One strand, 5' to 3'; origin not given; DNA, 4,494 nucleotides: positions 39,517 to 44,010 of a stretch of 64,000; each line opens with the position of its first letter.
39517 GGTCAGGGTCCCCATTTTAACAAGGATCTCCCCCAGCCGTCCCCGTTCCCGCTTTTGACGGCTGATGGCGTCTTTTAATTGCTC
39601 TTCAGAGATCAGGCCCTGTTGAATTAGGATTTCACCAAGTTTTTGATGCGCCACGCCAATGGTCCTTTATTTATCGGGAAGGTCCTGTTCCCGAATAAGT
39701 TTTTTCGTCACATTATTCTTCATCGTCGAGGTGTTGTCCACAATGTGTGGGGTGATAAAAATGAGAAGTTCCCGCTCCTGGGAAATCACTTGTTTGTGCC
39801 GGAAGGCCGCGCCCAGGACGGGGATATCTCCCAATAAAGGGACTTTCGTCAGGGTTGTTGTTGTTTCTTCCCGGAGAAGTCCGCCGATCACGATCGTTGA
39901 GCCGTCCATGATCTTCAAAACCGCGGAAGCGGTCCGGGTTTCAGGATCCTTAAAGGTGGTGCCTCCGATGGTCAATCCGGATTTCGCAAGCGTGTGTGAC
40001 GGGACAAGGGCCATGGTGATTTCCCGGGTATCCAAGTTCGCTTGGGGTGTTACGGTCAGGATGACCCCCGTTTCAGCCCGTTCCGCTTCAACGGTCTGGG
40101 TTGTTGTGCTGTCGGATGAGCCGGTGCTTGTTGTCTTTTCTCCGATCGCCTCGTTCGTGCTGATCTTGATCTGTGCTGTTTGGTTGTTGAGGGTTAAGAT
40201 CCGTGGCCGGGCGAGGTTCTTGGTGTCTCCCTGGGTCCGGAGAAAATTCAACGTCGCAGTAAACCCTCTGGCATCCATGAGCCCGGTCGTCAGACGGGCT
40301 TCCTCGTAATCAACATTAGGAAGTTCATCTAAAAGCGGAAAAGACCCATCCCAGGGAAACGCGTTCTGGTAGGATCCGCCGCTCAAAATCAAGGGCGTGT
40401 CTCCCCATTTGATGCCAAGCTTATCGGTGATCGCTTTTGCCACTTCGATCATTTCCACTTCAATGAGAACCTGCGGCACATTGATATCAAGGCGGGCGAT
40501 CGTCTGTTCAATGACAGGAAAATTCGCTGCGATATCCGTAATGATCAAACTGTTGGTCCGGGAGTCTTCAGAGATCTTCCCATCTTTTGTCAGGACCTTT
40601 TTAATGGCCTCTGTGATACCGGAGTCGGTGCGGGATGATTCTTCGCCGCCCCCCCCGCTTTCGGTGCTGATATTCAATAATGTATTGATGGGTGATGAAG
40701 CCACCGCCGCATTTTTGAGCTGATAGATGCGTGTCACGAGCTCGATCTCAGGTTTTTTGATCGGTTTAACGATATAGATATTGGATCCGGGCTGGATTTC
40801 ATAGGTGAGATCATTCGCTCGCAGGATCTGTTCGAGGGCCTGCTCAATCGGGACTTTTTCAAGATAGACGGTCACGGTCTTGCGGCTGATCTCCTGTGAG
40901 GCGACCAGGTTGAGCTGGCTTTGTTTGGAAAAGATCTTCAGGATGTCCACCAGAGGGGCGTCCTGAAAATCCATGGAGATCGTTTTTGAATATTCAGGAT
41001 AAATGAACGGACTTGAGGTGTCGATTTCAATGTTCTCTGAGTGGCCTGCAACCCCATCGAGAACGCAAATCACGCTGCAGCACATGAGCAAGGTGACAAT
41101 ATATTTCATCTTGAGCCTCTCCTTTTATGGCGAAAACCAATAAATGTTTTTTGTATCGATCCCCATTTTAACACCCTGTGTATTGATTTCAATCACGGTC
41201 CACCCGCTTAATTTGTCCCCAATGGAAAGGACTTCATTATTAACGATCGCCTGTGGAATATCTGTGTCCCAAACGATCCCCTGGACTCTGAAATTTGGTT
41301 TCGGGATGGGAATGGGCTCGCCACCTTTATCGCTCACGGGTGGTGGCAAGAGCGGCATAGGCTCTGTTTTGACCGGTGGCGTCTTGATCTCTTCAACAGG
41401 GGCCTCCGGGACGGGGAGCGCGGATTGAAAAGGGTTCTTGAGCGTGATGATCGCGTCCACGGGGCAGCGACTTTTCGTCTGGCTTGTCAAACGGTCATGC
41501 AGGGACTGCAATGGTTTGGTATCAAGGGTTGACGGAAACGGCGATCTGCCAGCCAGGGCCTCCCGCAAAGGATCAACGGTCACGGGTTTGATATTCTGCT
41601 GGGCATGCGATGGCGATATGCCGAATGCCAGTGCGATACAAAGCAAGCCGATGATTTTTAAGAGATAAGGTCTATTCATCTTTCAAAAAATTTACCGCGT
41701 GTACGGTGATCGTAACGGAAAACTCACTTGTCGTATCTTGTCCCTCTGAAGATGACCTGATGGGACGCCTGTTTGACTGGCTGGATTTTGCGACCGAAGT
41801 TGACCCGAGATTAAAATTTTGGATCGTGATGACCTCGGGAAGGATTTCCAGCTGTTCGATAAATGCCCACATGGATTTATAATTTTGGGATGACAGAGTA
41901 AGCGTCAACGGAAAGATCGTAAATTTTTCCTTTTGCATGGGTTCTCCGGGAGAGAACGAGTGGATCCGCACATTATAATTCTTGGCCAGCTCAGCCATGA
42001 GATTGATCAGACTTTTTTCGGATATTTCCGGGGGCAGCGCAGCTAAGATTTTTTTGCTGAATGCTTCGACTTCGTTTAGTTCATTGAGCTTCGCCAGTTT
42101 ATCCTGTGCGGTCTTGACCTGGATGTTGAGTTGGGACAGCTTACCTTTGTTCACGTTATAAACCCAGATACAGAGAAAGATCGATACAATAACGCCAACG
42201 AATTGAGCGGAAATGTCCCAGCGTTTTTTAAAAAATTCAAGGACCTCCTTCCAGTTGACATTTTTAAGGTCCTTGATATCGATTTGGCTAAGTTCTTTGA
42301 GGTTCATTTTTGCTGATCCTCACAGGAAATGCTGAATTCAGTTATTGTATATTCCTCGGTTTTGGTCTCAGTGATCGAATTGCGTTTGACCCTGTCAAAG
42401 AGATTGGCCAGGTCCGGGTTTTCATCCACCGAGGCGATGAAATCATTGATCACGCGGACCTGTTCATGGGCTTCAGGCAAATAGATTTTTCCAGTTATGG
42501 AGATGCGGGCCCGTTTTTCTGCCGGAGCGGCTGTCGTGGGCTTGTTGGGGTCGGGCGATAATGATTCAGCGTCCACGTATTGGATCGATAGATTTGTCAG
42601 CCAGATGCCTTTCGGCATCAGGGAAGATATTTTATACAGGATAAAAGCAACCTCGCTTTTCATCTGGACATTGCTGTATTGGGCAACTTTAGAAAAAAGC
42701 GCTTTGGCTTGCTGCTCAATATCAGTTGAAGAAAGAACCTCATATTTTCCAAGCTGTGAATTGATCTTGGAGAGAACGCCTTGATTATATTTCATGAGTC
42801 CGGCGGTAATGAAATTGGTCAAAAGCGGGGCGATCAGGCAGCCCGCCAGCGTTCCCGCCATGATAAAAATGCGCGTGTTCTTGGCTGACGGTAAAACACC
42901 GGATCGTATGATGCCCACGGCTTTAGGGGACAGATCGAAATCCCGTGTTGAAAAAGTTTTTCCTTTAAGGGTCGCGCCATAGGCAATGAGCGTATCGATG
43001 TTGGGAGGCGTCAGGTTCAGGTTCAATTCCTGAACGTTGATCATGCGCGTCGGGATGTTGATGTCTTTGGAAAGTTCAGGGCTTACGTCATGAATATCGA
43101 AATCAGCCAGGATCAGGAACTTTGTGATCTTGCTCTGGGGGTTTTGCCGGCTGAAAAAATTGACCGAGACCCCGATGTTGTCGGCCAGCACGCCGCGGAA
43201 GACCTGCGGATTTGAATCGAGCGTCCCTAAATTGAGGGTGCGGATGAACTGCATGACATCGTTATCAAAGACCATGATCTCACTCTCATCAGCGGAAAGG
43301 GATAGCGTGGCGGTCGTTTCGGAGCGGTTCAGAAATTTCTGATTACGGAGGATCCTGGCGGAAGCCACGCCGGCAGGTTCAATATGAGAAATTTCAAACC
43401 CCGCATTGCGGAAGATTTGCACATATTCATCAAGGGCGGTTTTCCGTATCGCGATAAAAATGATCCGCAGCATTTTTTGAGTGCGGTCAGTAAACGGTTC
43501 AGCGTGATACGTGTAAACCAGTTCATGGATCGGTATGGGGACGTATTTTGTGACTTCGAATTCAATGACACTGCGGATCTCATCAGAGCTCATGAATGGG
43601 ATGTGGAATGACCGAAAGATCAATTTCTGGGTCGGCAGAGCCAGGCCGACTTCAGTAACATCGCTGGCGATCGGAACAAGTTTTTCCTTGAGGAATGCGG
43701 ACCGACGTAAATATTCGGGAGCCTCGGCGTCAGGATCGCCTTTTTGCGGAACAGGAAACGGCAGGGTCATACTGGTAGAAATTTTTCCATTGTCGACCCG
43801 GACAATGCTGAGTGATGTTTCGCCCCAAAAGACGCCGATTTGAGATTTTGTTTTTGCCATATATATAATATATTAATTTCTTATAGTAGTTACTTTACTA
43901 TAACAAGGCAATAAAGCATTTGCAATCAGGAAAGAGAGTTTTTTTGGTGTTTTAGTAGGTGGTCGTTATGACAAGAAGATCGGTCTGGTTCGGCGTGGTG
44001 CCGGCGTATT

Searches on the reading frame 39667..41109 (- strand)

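Call 66: search_protein_families(library=pfam, proteins=[window:39667-41109:-], max_evalue=0.00001)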
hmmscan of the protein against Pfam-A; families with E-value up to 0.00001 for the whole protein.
window:39667-41109:- (480 aa): 3 families
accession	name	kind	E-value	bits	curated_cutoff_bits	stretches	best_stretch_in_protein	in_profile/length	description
PF00263.26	Secretin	-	2e-39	135.3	27.5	1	290-458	2-169/169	Bacterial type II and III secretion system protein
PF03958.22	Secretin_N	-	1.1e-10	42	28.2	1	126-213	1-69/69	Bacterial type II/III secretion system short domain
PF07660.19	STN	-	1.7e-08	34.6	28.4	1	67-115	2-51/52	Secretin and TonB N terminus short domain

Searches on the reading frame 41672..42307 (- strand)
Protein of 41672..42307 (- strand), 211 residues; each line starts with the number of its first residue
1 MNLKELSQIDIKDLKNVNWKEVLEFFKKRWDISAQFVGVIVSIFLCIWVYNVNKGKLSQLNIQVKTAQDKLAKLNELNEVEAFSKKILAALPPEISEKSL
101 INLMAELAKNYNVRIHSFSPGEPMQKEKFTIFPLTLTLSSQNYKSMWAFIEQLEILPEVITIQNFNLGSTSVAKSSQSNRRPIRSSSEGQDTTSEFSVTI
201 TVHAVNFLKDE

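Call 66: search_protein_families(library=pfam, proteins=[window:41672-42307:-], max_evalue=0.00001)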
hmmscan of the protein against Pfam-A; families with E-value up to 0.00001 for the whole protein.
window:41672-42307:- (211 aa): 1 family
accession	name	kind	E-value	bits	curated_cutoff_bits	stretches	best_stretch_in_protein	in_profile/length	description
PF04350.18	PilO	-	2.2e-11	44.5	22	1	56-173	7-127/145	Pilus assembly protein, PilO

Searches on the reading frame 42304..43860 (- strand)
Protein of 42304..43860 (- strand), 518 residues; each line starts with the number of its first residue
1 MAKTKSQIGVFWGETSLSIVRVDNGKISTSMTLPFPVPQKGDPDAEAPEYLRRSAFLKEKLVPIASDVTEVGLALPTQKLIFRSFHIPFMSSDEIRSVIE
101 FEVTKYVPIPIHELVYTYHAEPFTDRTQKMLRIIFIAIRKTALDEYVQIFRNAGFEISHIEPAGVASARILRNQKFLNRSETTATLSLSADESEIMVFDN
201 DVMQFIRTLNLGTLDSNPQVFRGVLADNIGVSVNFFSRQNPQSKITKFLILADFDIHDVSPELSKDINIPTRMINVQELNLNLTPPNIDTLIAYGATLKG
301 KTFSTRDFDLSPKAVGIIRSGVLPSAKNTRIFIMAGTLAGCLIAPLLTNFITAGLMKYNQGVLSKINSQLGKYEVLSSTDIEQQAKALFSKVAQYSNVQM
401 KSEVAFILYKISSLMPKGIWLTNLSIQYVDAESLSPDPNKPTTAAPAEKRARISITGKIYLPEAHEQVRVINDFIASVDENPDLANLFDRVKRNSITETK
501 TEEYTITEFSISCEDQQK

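Call 66: search_protein_families(library=pfam, proteins=[window:42304-43860:-], max_evalue=0.00001)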
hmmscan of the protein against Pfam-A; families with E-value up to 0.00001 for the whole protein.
window:42304-43860:- (518 aa): 1 family
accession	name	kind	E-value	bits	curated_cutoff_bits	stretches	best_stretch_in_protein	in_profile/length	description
PF11104.14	PilM_2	-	3e-07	30.1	27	1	62-213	56-212/340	Type IV pilus assembly protein PilM;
